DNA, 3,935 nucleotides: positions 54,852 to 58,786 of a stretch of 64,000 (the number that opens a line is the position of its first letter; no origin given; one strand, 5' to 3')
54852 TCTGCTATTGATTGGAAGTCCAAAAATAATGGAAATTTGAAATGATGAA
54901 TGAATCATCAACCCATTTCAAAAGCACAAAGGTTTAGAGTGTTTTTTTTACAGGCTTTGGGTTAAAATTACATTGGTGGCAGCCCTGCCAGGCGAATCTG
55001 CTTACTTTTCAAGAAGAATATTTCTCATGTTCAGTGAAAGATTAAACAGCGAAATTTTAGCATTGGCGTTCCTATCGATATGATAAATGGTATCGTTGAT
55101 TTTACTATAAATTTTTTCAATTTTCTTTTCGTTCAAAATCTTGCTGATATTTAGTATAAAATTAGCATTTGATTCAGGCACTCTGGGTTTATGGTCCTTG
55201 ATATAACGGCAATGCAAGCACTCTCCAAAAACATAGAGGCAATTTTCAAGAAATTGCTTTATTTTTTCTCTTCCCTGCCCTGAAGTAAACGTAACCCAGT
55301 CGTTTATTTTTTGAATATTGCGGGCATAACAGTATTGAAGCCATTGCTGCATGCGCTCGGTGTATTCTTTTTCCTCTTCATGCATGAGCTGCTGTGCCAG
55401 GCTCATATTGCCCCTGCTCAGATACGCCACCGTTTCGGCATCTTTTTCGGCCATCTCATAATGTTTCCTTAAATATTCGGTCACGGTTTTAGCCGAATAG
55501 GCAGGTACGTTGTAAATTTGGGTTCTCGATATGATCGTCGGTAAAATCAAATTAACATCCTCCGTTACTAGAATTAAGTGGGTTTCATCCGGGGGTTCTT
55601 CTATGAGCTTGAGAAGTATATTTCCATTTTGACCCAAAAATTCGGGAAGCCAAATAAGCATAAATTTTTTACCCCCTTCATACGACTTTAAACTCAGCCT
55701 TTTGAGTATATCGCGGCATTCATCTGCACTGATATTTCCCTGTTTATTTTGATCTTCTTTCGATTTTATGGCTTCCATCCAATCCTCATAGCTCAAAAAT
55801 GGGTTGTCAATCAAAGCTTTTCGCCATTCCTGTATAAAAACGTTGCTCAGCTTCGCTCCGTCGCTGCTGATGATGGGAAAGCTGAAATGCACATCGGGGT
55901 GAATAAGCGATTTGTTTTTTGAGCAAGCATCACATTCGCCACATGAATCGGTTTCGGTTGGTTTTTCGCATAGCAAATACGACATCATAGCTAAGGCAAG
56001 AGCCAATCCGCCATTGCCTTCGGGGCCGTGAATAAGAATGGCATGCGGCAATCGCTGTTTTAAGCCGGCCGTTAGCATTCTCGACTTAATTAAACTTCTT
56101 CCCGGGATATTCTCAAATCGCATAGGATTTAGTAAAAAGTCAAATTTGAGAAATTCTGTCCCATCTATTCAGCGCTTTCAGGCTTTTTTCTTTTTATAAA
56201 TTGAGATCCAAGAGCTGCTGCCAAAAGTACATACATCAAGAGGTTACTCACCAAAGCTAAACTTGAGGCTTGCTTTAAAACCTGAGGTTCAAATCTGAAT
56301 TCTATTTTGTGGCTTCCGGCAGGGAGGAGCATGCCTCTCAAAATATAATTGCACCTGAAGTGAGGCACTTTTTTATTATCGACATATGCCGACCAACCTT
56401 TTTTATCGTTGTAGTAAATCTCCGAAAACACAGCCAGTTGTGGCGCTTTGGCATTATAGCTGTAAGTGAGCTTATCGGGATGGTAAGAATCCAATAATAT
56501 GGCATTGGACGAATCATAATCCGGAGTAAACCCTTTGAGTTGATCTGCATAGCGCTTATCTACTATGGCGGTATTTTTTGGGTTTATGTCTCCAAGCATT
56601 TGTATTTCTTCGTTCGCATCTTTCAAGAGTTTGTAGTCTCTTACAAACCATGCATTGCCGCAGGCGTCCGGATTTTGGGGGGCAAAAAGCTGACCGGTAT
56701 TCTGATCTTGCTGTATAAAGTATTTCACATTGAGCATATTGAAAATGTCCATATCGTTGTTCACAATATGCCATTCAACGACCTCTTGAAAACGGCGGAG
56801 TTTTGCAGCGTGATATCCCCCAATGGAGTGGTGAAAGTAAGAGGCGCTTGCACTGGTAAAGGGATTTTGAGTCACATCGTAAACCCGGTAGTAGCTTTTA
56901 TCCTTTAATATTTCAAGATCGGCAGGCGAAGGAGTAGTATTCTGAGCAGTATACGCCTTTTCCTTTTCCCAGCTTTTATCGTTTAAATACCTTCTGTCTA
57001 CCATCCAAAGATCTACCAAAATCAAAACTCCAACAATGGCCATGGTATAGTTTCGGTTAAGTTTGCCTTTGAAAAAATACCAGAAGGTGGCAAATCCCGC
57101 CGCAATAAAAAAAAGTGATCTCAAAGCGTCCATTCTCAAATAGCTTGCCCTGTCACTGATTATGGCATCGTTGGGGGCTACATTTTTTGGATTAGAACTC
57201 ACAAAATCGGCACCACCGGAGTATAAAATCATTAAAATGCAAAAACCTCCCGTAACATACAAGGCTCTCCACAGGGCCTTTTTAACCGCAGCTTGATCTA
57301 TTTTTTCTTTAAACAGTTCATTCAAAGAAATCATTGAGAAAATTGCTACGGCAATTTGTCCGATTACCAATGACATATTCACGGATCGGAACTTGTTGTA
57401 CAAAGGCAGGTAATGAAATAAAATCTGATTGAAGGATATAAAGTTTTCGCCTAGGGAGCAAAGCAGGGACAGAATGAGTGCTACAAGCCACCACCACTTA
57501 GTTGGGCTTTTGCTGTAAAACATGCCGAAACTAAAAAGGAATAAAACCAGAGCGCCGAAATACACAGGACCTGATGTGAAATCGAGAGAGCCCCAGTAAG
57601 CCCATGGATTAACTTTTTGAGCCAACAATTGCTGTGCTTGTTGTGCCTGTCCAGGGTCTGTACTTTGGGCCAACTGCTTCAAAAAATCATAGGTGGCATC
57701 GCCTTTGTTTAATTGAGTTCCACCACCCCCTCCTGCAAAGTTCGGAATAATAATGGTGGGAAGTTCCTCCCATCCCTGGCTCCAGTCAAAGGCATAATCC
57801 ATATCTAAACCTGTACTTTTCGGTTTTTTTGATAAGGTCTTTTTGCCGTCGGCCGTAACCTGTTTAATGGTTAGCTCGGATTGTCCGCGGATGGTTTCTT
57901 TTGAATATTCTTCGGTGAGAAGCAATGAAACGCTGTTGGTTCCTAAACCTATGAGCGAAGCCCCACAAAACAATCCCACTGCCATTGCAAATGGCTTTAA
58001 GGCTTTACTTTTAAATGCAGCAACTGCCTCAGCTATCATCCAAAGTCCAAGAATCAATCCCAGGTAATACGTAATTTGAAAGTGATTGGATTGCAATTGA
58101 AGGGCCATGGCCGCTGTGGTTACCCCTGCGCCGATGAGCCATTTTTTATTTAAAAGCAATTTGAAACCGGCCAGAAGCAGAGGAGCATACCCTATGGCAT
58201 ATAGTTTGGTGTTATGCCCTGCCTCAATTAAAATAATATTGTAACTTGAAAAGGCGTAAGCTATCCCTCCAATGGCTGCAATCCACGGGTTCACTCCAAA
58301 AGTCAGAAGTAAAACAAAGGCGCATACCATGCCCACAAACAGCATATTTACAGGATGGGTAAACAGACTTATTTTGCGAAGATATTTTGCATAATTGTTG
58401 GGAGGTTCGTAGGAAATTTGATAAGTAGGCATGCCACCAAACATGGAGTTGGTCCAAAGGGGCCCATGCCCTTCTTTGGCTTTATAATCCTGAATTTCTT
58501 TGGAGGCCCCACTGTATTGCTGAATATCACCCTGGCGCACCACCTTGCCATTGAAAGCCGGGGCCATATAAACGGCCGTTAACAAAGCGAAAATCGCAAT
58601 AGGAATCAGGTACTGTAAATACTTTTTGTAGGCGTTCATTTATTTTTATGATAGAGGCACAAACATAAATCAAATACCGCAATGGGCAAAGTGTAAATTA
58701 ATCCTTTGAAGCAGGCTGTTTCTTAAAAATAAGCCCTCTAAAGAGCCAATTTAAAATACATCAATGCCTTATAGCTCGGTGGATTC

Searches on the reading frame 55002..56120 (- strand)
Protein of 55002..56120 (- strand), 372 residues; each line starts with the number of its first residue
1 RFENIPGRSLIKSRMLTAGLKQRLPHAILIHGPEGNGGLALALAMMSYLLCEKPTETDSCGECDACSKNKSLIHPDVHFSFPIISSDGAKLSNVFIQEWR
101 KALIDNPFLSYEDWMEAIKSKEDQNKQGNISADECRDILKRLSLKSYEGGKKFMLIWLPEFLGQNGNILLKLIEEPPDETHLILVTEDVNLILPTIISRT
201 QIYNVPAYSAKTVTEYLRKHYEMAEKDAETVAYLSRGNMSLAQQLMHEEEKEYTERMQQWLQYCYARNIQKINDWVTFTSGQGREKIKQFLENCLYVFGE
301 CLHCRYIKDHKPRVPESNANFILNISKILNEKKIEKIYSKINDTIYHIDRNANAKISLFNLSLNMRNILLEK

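Call 74: search_protein_families(library=pfam, proteins=[window:55002-56120:-], max_evalue=0.0001)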
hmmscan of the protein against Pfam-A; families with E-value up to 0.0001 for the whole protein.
window:55002-56120:- (372 aa): 1 family
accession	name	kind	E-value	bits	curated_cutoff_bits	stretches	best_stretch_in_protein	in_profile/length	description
PF13177.12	DNA_pol3_delta2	-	1.6e-34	119.7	27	1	21-206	15-158/161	DNA polymerase III, delta subunit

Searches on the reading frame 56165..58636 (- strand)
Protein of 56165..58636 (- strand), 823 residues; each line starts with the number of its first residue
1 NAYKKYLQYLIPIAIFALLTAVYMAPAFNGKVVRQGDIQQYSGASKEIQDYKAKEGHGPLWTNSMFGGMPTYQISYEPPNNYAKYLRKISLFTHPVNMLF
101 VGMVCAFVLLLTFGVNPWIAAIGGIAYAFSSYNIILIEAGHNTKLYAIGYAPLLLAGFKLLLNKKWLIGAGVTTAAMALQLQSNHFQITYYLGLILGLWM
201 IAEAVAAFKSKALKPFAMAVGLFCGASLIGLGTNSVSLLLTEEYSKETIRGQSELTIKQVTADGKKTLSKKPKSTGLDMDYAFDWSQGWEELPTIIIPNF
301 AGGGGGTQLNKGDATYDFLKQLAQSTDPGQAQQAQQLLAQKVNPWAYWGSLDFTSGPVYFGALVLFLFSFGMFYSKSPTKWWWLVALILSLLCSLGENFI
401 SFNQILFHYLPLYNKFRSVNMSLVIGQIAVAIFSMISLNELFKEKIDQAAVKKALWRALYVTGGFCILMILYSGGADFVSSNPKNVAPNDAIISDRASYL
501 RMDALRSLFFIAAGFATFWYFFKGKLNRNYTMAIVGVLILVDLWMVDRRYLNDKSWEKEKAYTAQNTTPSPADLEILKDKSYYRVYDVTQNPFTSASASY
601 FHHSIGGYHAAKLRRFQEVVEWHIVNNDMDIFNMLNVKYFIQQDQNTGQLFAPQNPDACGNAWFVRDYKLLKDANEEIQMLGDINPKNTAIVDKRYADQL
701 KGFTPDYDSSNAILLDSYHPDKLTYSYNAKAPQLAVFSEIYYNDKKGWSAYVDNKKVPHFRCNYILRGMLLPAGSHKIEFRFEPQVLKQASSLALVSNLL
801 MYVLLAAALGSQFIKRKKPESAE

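Call 85: search_protein_families(library=pfam, proteins=[window:56165-58636:-], max_evalue=0.01)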
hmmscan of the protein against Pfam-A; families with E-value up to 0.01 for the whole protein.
window:56165-58636:- (823 aa): 1 family
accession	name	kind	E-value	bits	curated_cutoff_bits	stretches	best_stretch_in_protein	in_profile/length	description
PF09586.16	YfhO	-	5.8e-14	51.9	28.5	2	718-791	761-832/835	Bacterial membrane protein YfhO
